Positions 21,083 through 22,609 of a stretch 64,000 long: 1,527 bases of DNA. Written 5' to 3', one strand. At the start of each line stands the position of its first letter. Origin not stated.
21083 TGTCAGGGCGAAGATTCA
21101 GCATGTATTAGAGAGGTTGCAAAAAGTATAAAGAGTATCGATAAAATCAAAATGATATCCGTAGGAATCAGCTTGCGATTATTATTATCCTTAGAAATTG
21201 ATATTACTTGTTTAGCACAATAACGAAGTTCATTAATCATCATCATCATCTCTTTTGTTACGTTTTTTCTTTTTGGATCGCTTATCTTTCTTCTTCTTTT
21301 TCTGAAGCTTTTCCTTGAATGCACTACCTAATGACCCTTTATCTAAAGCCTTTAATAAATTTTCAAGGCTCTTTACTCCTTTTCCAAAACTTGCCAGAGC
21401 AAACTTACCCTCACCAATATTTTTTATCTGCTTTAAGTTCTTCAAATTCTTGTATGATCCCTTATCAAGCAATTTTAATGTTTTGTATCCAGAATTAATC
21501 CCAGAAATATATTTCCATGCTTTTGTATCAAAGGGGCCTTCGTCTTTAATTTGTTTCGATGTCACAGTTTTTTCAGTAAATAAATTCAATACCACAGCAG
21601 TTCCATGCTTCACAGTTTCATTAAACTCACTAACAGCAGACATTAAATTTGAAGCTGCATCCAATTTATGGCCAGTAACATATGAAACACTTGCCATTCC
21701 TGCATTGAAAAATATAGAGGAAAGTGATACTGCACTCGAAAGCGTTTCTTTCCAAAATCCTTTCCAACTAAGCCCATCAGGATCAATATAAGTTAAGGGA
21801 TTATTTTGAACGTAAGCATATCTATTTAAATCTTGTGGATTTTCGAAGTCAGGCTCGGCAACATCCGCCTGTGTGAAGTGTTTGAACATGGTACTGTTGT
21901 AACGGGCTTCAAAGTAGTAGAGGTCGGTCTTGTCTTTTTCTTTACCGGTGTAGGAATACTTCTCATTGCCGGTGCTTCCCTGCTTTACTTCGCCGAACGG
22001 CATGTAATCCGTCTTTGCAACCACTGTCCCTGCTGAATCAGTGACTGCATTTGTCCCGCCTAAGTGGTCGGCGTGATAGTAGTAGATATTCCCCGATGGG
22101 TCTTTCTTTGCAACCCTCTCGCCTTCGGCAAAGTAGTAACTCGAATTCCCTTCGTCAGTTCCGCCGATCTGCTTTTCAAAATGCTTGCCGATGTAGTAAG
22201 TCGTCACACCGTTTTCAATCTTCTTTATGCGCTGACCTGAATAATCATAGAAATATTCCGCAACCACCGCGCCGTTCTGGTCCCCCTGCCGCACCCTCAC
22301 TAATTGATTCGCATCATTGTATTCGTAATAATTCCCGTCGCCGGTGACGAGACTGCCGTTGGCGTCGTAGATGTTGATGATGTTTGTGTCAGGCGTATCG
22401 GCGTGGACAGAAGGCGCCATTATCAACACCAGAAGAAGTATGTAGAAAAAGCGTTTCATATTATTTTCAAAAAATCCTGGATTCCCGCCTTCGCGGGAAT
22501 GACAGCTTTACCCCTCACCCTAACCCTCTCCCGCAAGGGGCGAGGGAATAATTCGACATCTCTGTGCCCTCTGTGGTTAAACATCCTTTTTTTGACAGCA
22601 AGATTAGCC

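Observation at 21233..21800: Uncharacterised C-terminal (post-DPDGL) domain on the small Rhs protein, with a polybasic-polyacidic tail and no adjacent immunity gene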

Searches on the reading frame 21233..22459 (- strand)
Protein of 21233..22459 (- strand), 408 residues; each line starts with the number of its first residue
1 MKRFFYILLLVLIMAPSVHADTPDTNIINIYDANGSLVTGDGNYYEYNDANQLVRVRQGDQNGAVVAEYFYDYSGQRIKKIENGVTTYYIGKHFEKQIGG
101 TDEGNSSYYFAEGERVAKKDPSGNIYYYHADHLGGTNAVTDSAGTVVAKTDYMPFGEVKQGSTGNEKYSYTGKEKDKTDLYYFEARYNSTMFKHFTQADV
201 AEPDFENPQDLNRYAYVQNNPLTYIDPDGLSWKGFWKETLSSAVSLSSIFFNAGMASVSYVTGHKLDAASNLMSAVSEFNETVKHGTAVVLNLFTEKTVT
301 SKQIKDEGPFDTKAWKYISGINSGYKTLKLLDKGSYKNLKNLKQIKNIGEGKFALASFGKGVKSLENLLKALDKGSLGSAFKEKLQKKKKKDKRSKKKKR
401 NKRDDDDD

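Call 5: search_protein_families(library=pfam, proteins=[window:21233-22459:-], max_evalue=1)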
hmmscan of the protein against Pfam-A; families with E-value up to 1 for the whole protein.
window:21233-22459:- (408 aa): 4 families
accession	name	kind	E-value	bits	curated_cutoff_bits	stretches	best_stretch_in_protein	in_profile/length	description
PF03527.20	RHS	-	3.5e-06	27.2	27.9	1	125-158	1-34/38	RHS protein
PF05593.20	RHS_repeat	-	0.0083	17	22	1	26-60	6-35/38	RHS Repeat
PF25023.1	TEN_YD-shell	-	0.019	13.4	50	1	32-225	690-894/909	Teneurin YD-shell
PF00397.32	WW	-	0.18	12.3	26.9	1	116-130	6-21/31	WW domain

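Call 6: search_protein_families(library=ncbifam, proteins=[window:21233-22459:-], max_evalue=1)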
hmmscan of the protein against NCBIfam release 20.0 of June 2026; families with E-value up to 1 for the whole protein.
window:21233-22459:- (408 aa): 2 families
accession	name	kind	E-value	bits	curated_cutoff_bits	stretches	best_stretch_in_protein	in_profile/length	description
TIGR03696.1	Rhs_assc_core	domain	1.6e-17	63.8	32.5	1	152-230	1-76/76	RHS repeat-associated core domain-containing protein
TIGR01643.1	YD_repeat_2x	repeat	0.092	13.3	15.8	0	47-77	1-28/42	YD repeat-containing protein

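Call 12: search_protein_families(library=padloc, proteins=[window:21233-22459:-], max_evalue=1)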
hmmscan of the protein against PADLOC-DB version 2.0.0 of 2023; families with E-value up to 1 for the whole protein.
window:21233-22459:- (408 aa): 0 families

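Call 17: search_solved_structures(query=window:21233-22459:-, max_evalue=0.01, show_alignments=4)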
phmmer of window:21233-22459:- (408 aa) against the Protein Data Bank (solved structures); distinct sequences matched with E-value up to 0.01: 19.
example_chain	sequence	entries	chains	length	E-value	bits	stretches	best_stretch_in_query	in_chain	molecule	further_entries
6sup_A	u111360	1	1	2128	3.3e-10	43.2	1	117-231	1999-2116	TcdB2,TccC3,Cell division control protein 42 homolog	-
6suq_A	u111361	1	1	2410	4.4e-10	42.7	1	117-231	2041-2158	TcdB2,TccC3,Genome polyprotein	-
6h6e_F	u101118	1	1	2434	4.6e-10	42.7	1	117-230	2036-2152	TcdB2,TccC3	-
6suf_F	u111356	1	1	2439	4.6e-10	42.7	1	117-230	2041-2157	TcdB2,TccC3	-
9pt5_A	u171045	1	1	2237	9e-10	41.7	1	30-231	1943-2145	Teneurin-like protein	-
6h6g_A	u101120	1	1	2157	1.2e-09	41.3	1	117-230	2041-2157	TcdB2,TccC3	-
4o9x_A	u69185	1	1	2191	1.2e-09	41.3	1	117-230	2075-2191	TcdB2, TccC3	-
6h6f_F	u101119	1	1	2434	2e-09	40.5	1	117-230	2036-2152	TcdB2,TccC3,TccC3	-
6sue_F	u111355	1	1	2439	2.1e-09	40.5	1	117-230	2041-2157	TcdB2,TccC3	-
9ifo_A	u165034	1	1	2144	4.6e-09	39.4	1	30-230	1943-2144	Teneurin-Like Protein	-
6l7i_G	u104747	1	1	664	2.7e-08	36.9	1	58-230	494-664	TccC2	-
4igl_B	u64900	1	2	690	1.5e-07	34.4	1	138-230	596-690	YenC2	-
9c4k_Q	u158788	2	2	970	1.5e-07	34.4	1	138-231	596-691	Toxin subunit YenC2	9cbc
5kis_B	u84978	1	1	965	9.1e-07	31.8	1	127-229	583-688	RHS2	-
6ske_A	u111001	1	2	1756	0.00019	24.2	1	32-223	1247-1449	Teneurin-2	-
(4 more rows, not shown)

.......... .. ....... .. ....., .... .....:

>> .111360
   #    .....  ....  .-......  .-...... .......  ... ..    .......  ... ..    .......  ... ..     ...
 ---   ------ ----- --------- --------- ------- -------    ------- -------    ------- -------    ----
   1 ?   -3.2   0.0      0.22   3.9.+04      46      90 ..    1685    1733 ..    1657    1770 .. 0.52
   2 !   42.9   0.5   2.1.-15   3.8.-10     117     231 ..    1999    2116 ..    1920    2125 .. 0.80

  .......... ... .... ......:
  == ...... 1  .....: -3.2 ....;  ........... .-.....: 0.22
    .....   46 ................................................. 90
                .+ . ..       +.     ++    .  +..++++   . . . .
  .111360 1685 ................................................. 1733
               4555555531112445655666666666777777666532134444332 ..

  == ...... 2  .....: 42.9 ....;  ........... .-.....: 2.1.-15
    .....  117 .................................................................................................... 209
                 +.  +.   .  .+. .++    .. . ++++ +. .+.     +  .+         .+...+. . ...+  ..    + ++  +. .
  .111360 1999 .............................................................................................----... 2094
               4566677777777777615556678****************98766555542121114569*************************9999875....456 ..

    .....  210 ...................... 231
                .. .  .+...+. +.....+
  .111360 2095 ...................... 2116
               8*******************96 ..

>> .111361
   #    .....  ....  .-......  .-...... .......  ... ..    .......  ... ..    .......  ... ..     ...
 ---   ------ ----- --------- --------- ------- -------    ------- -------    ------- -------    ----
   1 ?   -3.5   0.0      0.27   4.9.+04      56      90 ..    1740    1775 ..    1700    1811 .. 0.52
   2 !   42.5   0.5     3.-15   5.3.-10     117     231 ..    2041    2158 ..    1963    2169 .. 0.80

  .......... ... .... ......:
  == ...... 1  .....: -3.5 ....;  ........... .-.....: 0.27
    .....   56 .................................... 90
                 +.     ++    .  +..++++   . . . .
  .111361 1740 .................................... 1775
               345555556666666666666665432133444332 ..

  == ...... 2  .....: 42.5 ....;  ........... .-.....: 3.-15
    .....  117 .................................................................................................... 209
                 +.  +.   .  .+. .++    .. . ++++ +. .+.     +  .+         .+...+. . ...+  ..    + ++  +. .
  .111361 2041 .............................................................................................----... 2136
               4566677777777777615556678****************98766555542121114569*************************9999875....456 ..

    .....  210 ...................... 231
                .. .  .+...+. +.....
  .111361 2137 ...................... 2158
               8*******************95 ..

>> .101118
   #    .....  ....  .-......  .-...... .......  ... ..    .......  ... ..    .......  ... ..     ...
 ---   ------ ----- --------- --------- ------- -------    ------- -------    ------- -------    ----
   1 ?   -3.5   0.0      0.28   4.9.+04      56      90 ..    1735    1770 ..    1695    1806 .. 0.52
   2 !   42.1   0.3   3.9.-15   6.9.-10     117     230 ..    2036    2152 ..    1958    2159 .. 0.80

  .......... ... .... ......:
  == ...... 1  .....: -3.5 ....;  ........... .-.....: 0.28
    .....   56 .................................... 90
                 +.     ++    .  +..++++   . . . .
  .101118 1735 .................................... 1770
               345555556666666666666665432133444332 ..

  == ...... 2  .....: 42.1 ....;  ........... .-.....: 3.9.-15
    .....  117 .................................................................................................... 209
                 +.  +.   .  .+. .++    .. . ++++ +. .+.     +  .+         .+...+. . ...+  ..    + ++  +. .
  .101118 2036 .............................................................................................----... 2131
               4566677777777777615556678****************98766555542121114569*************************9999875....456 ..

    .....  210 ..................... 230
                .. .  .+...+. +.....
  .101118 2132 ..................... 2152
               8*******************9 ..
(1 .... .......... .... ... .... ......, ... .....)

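Call 22: find_encoding_contigs(protein=window:21233-22459:-, flank=10000, max_places=6)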
Protein window:21233-22459:- (408 aa): no gene with exactly this product is on record in the collection.
